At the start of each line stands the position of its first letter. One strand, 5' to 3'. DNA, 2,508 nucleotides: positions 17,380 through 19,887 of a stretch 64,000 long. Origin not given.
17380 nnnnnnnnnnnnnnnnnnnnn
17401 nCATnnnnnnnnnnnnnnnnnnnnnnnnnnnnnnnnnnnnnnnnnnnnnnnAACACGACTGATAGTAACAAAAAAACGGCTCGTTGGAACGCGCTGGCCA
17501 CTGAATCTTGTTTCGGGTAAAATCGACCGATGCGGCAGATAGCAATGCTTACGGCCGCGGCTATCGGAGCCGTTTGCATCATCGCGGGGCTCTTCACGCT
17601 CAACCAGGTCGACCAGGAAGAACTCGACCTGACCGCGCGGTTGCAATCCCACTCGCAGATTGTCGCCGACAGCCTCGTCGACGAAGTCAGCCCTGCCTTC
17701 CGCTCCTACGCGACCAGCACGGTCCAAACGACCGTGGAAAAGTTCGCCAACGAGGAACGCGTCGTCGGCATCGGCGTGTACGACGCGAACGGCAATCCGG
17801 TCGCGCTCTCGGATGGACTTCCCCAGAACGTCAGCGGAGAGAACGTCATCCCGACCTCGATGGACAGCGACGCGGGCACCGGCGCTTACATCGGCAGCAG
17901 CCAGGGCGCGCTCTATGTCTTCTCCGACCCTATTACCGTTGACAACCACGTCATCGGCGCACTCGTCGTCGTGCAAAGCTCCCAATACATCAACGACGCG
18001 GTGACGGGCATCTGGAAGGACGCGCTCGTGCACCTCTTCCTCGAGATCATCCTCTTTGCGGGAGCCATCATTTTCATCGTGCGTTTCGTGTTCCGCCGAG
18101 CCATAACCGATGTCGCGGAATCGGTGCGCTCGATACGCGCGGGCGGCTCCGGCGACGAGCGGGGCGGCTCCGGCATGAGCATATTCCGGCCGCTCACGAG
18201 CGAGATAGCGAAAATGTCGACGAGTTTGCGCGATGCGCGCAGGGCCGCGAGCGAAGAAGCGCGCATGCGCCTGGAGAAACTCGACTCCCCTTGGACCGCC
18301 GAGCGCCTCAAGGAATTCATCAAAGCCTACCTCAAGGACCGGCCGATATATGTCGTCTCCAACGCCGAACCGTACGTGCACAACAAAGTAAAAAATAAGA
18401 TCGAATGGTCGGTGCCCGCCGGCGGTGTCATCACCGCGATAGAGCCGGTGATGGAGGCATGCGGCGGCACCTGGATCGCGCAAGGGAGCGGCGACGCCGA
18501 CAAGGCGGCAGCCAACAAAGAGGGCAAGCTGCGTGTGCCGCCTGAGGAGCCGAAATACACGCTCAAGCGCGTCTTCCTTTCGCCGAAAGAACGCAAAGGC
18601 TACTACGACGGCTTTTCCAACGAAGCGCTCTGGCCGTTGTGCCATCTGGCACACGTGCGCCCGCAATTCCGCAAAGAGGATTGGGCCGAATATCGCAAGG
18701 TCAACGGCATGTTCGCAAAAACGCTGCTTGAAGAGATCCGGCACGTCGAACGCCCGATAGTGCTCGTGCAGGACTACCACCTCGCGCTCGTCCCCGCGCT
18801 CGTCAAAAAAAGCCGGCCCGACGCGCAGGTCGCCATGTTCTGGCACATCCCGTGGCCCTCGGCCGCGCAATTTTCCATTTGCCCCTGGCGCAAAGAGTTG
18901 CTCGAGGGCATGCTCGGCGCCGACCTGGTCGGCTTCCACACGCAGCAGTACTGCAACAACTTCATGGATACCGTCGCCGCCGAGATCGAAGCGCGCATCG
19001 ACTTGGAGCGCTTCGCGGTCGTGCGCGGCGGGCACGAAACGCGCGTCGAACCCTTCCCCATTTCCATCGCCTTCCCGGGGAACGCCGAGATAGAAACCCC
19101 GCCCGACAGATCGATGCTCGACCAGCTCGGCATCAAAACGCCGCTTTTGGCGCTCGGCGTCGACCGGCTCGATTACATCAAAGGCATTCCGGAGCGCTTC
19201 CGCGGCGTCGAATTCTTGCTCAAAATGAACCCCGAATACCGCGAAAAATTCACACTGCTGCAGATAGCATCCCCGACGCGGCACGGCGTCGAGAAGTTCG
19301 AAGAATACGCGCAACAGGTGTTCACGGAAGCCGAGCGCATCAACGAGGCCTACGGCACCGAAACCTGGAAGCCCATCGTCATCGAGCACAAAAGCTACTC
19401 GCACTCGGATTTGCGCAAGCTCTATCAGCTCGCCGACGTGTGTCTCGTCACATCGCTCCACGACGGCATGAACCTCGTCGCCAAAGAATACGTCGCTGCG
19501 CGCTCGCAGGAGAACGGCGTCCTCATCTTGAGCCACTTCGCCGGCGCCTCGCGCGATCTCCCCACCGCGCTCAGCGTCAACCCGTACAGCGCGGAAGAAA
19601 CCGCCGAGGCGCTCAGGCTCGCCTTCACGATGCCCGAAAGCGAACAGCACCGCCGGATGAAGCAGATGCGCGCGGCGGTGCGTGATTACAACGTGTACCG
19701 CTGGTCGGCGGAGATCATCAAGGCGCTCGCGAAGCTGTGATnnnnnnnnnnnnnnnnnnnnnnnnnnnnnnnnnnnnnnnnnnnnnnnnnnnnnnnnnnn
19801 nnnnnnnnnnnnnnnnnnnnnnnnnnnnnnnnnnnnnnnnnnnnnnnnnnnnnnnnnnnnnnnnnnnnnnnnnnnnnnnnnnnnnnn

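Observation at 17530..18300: Trehalose-6-phosphate synthase fused to an N-terminal extracytoplasmic sensor and HAMP-like linker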

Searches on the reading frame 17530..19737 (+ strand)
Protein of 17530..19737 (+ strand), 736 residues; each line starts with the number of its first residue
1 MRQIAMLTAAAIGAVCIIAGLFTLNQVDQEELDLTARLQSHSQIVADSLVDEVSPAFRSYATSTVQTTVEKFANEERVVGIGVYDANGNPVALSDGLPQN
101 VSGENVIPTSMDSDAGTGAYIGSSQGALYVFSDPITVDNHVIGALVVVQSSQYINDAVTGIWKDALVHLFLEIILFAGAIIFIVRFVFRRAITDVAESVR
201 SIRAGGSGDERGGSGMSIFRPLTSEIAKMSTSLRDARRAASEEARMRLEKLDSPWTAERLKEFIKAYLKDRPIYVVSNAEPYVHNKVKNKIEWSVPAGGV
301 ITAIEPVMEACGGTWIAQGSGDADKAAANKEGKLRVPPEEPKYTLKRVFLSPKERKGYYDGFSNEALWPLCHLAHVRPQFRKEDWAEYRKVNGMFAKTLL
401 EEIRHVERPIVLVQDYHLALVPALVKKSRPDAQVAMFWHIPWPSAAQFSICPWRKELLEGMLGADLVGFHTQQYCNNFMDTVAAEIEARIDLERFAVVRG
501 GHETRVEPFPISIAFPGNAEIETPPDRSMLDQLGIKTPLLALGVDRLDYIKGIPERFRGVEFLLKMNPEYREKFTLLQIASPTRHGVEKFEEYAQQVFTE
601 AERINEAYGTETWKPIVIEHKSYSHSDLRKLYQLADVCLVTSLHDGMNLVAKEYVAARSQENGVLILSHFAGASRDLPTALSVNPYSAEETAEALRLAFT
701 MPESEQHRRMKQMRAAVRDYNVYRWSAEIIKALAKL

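Call 3: search_protein_families(library=pfam, proteins=[window:17530-19737:+], max_evalue=1)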
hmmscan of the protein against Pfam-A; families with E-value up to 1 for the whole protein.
window:17530-19737:+ (736 aa): 6 families
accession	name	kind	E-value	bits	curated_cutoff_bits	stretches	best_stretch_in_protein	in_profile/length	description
PF00982.27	Glyco_transf_20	-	4.6e-118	395.4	32.5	1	274-734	4-472/473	Glycosyltransferase family 20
PF10144.15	SMP_2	-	0.00088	19.4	28.9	1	14-95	23-103/159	Bacterial virulence factor haemolysin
PF13692.12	Glyco_trans_1_4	-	0.014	16.1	27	1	623-658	67-100/142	Glycosyl transferases group 1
PF08134.16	cIII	-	0.03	14.5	25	1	698-717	13-33/37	cIII protein family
PF00534.26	Glycos_transf_1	-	0.071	13.1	26.4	1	623-710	81-165/172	Glycosyl transferases group 1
PF20706.3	GT4-conflict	-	0.13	11.7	26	1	600-657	248-304/385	Family 4 Glycosyltransferase in conflict systems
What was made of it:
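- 18346..19737 (+): GT20 (OtsA-type) glycosyltransferase catalytic domain, aa 273-736. PF00982 at E 4.6e-118 (call 3).
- On GT20 / OtsA trehalose-6-phosphate synthase: 395 bits against a cut-off of 32.5, covering profile positions 4-472 of 473 (call 3).
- Checked: Pfam GT20 (PF00982) covers aa 274-734 with E 4.6e-118 (call 3), which leaves about 270 residues ahead of the enzyme.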

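Call 4: search_protein_families(library=ncbifam, proteins=[window:17530-19737:+], max_evalue=1)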
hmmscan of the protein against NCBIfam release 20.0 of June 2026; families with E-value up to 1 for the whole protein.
window:17530-19737:+ (736 aa): 10 families
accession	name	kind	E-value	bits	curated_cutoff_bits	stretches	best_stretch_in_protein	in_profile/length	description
NF011071.0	PRK14501.1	equivalog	1.8e-142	476.1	634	1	273-734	4-462/729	bifunctional alpha,alpha-trehalose-phosphate synthase (UDP-forming)/trehalose-phosphatase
TIGR02400.1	trehalose_OtsA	equivalog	1.7e-129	432.6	564.85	1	275-734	4-455/456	alpha,alpha-trehalose-phosphate synthase (UDP-forming)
TIGR02398.1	gluc_glyc_Psyn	equivalog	6.1e-90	302.1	569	2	537-733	284-480/487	glucosylglycerol-phosphate synthase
NF007513.0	PRK10117.1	equivalog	1e-79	268.7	759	1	283-735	7-453/474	alpha,alpha-trehalose-phosphate synthase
TIGR04047.1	MSMEG_0565_glyc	hypoth_equivalog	0.00022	20.4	259.85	1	590-727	238-362/373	MSMEG_0565 family glycosyltransferase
NF007257.0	PRK09706.1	subfamily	0.002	18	101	1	688-731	86-127/135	transcriptional repressor DicA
NF008468.0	PRK11360.1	equivalog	0.008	14.6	646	1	64-200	90-232/616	two-component system sensor histidine kinase AtoS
NF008312.0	PRK11100.1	equivalog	0.013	14.4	356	1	126-235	146-252/477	two-component system sensor histidine kinase CreC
NF007423.1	PRK09966.1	equivalog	0.079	11.8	325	1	4-99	15-100/390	diguanylate cyclase DgcN/YfiN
NF008419.0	PRK11246.1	equivalog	0.16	11.4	279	1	22-94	33-103/219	YtjB family periplasmic protein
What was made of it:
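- On GT20 / OtsA trehalose-6-phosphate synthase: TIGR02400 scores 432.6 against 564.85, PRK14501 scores 476 against 634, and PRK10117 scores 269 against 759 (call 4).
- OtsA equivalog models score below their cut-offs: TIGR02400 at 433 against 565, and PRK14501 at 476 against 634 (call 4). OtsA equivalog models fall below their cut-offs, and TIGR02398 (GgpS) also scores 302 bits (call 4).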

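Call 7: find_encoding_contigs(protein=window:17530-19737:+, flank=10000, max_places=6)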
Protein window:17530-19737:+ (736 aa): no gene with exactly this product is on record in the collection.

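Call 9: find_homologous_proteins(query=window:17530-19737:+, max_evalue=1e-50)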
Query window:17530-19737:+ (736 aa): 4776 proteins with E <= 1e-50 among 8000 candidates; the best 120 are listed.
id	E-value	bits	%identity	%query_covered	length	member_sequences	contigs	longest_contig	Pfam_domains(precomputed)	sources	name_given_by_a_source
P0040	0.0e+0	1657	100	99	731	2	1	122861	PF00982.28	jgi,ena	-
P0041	0.0e+0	1305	77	100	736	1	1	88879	PF00982.28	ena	-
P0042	0.0e+0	1270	75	100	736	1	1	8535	PF00982.28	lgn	-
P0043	0.0e+0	1264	75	100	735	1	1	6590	PF00982.28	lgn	-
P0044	0.0e+0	1245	73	100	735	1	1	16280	PF17152.11,PF00982.28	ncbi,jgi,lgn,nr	ncbi:MAG TPA: trehalose-6-phosphate synthase [Candidatus Paceibacterota bacterium]|jgi:trehalose 6-p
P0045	0.0e+0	1240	72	99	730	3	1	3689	PF00982.28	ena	-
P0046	0.0e+0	1238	72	100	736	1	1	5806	PF00982.28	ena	-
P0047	0.0e+0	1237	72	100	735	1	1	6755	PF00982.28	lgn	-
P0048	0.0e+0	1223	72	100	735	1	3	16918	PF00982.28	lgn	-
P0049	0.0e+0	1215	72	100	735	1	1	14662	PF00982.28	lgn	-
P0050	0.0e+0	1212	71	99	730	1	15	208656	PF00982.28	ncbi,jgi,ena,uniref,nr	ncbi:hypothetical protein A3C20_04845 [Candidatus Kaiserbacteria bacterium RIFCSPHIGHO2_02_FULL_55_2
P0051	0.0e+0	1211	71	100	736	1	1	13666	PF00982.28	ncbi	-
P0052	0.0e+0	1209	71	99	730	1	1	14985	PF00982.28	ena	-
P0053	0.0e+0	1205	71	100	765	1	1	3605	PF00982.28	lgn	-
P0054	0.0e+0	1184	69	100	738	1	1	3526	PF00982.28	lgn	-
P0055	0.0e+0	1143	68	100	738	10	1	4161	PF00982.28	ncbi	-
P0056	0.0e+0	1136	68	100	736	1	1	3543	PF00982.28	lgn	-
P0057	0.0e+0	1122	66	100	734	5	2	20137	PF00982.28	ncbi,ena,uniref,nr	ncbi:hypothetical protein A3H16_01120 [Candidatus Kaiserbacteria bacterium RIFCSPLOWO2_12_FULL_53_8]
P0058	0.0e+0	1118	65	100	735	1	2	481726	PF00982.28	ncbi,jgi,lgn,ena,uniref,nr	ncbi:trehalose-6-phosphate synthase [Candidatus Kaiserbacteria bacterium CG10_big_fil_rev_8_21_14_0_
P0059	0.0e+0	1116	66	100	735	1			PF00982.28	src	-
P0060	0.0e+0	1114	66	100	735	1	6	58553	PF00982.28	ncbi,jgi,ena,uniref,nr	ncbi:hypothetical protein A2763_01860 [Candidatus Kaiserbacteria bacterium RIFCSPHIGHO2_01_FULL_54_3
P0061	0.0e+0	1112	66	100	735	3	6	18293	PF00982.28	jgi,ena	-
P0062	0.0e+0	1110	66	100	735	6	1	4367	PF00982.28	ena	-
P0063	0.0e+0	1108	66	100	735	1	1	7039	PF00982.28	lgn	-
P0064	0.0e+0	1108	65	100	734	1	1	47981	PF00982.28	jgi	-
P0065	0.0e+0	1105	65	100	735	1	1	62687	PF00982.28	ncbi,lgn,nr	ncbi:trehalose-6-phosphate synthase [Candidatus Kaiserbacteria bacterium]|nr:trehalose-6-phosphate s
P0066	0.0e+0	1101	66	100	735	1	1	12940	PF00982.28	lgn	-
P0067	0.0e+0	1099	64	100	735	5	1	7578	PF00982.28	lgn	-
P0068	0.0e+0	1097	65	100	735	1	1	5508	PF00982.28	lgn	-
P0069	0.0e+0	1094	65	100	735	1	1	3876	PF00982.28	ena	-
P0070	0.0e+0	1094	64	100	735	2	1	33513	PF00982.28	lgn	-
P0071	0.0e+0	1091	65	100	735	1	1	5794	PF00982.28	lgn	-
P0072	0.0e+0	1090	64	100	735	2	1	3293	PF00982.28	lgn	-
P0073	0.0e+0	1090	65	100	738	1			PF00982.28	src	-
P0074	0.0e+0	1088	65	100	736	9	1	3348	PF00982.28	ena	-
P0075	0.0e+0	1087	65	100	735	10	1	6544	PF00982.28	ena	-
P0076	0.0e+0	1086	63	100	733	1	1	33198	PF00982.28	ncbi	-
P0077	0.0e+0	1086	64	100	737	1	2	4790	PF00982.28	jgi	-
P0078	0.0e+0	1085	64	100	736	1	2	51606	PF00982.28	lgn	-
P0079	0.0e+0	1083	64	100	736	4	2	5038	PF00982.28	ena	-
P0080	0.0e+0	1083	65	99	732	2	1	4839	PF00982.28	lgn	-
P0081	0.0e+0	1082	64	100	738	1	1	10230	PF00982.28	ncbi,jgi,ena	ncbi:MAG: trehalose-6-phosphate synthase [Candidatus Paceibacterota bacterium]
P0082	0.0e+0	1082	63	100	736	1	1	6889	PF00982.28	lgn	-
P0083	0.0e+0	1082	64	100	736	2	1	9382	PF00982.28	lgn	-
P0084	0.0e+0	1082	64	100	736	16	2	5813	PF00982.28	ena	-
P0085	0.0e+0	1082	63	100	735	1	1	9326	PF00982.28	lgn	-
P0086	0.0e+0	1080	63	100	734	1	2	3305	PF00982.28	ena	-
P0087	0.0e+0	1080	64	100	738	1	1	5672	PF00982.28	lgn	-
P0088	0.0e+0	1080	64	100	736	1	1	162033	PF00982.28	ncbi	-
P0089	0.0e+0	1079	63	100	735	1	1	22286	PF00982.28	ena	-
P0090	0.0e+0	1077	65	100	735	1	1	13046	PF00982.28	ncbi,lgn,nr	ncbi:trehalose-6-phosphate synthase [Candidatus Kaiserbacteria bacterium]|nr:trehalose-6-phosphate s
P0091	0.0e+0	1077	63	100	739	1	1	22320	PF00982.28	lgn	-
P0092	0.0e+0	1076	63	100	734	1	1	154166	PF00982.28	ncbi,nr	ncbi:MAG: trehalose-6-phosphate synthase [bacterium]|nr:trehalose-6-phosphate synthase [bacterium]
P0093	0.0e+0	1076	64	98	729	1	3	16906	PF00982.28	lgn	-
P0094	0.0e+0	1075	64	100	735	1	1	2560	PF00982.28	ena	-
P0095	0.0e+0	1074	62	100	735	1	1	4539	PF00982.28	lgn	-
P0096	0.0e+0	1072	64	100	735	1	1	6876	PF00982.28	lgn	-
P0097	0.0e+0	1070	63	100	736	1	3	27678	PF00982.28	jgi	jgi:trehalose-6-phosphate synthase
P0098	0.0e+0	1070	62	100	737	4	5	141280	PF00982.28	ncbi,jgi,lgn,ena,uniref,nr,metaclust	ncbi:hypothetical protein A3C86_02920 [Candidatus Kaiserbacteria bacterium RIFCSPHIGHO2_02_FULL_49_1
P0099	0.0e+0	1069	63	100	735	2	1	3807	PF00982.28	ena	-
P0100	0.0e+0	1069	64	99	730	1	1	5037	PF14827.13,PF00982.28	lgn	-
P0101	0.0e+0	1066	62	100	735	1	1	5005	PF00982.28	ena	-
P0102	0.0e+0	1066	62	100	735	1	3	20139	PF00982.28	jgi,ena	-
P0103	0.0e+0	1065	62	100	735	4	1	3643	PF00982.28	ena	-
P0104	0.0e+0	1065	63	99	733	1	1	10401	PF00982.28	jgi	jgi:alpha,alpha-trehalose-phosphate synthase [UDP-forming]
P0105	0.0e+0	1064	62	100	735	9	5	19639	PF00982.28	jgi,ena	-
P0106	0.0e+0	1064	64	100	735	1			PF00982.28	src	-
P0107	0.0e+0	1063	62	100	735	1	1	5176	PF00982.28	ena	-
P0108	0.0e+0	1063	62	100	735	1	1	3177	PF00982.28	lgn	-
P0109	0.0e+0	1062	65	97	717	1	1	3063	PF00982.28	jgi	-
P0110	0.0e+0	1059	65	97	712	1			PF00982.28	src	-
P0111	0.0e+0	1055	63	100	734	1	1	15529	PF00982.28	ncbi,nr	ncbi:MAG: trehalose-6-phosphate synthase [Candidatus Pacebacteria bacterium]|nr:trehalose-6-phosphat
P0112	0.0e+0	1055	62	100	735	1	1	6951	PF00982.28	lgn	-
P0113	0.0e+0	1055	62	100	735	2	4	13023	PF00982.28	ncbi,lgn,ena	ncbi:MAG: trehalose-6-phosphate synthase [Patescibacteria group bacterium]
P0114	0.0e+0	1055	63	100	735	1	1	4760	PF00982.28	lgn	-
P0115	0.0e+0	1052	62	100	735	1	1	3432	PF00982.28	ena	-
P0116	0.0e+0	1049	63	100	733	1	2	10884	PF00982.28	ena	-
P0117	0.0e+0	1049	62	100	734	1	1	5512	PF00982.28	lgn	-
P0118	0.0e+0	1047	64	98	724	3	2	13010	PF17152.11,PF00982.28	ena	-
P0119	0.0e+0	1045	62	100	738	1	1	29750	PF00982.28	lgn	-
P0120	0.0e+0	1045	62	100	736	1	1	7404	PF00982.28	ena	-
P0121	0.0e+0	1045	62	100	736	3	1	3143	PF00982.28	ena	-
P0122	0.0e+0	1044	62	100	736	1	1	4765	PF00982.28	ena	-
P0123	0.0e+0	1044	62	100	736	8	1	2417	PF00982.28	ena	-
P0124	0.0e+0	1042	61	100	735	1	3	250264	PF00982.28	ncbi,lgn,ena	-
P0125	0.0e+0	1041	62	100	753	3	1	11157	PF00982.28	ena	-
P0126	0.0e+0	1041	61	100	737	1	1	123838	PF00982.28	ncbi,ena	-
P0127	0.0e+0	1040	62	100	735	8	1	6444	PF00982.28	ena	-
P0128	0.0e+0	1039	77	79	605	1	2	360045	PF00982.28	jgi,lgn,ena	jgi:trehalose-6-phosphate synthase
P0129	0.0e+0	1038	61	100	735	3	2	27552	PF00982.28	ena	-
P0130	0.0e+0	1037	60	100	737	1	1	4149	PF02743.25,PF00982.28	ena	-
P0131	0.0e+0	1036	61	100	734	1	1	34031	PF00982.28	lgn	-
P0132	0.0e+0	1036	62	100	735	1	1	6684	PF00982.28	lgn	-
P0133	0.0e+0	1036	61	100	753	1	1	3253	PF00982.28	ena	-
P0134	0.0e+0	1035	61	100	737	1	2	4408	PF00982.28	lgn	-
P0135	0.0e+0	1035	63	98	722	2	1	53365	PF00982.28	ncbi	ncbi:MAG TPA: trehalose-6-phosphate synthase [Candidatus Paceibacterota bacterium]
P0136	0.0e+0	1035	62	100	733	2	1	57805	PF00982.28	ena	-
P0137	0.0e+0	1034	62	100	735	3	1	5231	PF00982.28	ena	-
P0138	0.0e+0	1034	61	99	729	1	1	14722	PF00982.28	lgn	-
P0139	0.0e+0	1034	62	100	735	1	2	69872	PF00982.28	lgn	-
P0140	0.0e+0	1034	62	100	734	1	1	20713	PF00982.28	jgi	jgi:alpha,alpha-trehalose-phosphate synthase [UDP-forming]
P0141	0.0e+0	1033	61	100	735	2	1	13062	PF00982.28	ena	-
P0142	0.0e+0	1033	61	100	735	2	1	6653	PF00982.28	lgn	-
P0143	0.0e+0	1033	61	100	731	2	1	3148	PF00982.28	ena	-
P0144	0.0e+0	1032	60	100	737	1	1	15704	PF00982.28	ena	-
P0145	0.0e+0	1032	61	100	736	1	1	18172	PF00982.28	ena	-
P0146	0.0e+0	1032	61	100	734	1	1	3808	PF00982.28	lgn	-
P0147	0.0e+0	1031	61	100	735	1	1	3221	PF00982.28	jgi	-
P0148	0.0e+0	1029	60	100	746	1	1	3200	PF00982.28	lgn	-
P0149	0.0e+0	1028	61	98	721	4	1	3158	PF00982.28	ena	-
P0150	0.0e+0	1028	60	100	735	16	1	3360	PF00982.28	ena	-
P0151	0.0e+0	1028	62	100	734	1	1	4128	PF00982.28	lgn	-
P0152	0.0e+0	1026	61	100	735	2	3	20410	PF00982.28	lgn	-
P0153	0.0e+0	1026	62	100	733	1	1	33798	PF00982.28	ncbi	-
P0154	0.0e+0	1022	61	100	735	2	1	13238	PF00982.28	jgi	jgi:alpha,alpha-trehalose-phosphate synthase [UDP-forming]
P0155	0.0e+0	1021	60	100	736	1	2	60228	PF00982.28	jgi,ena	-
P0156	0.0e+0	1021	60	100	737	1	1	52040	PF00982.28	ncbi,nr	ncbi:trehalose-6-phosphate synthase [Candidatus Kaiserbacteria bacterium]|nr:trehalose-6-phosphate s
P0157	0.0e+0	1021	61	100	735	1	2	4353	PF00982.28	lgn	-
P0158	0.0e+0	1020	60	100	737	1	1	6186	PF02743.25,PF00982.28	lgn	-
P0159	0.0e+0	1020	61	100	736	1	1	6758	PF00982.28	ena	-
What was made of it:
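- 17530..19740 (+): Whole gene: sensor-HAMP-GT20 fusion protein, 736 aa plus stop. An identical database entry, P0040, was called from Met6 (call 9).
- Checked: More than 119 full-length homologues of about 735 aa at 60-77% identity show the same layout (call 9).
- More than 119 full-length Kaiserbacteria/Paceibacterota clusters carry it (call 9).
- Tried and rejected: The lineage is inferred from named homologues (call 9).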

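Call 11: find_encoding_contigs(protein=P0040, flank=10000, max_places=3)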
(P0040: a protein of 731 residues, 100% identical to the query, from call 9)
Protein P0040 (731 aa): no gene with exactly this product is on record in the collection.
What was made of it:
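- Tried and rejected: Exact-sequence contig look-ups for the window protein and its identical entry P0040 found nothing (calls 7, 11), so the source sample stays unidentified.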
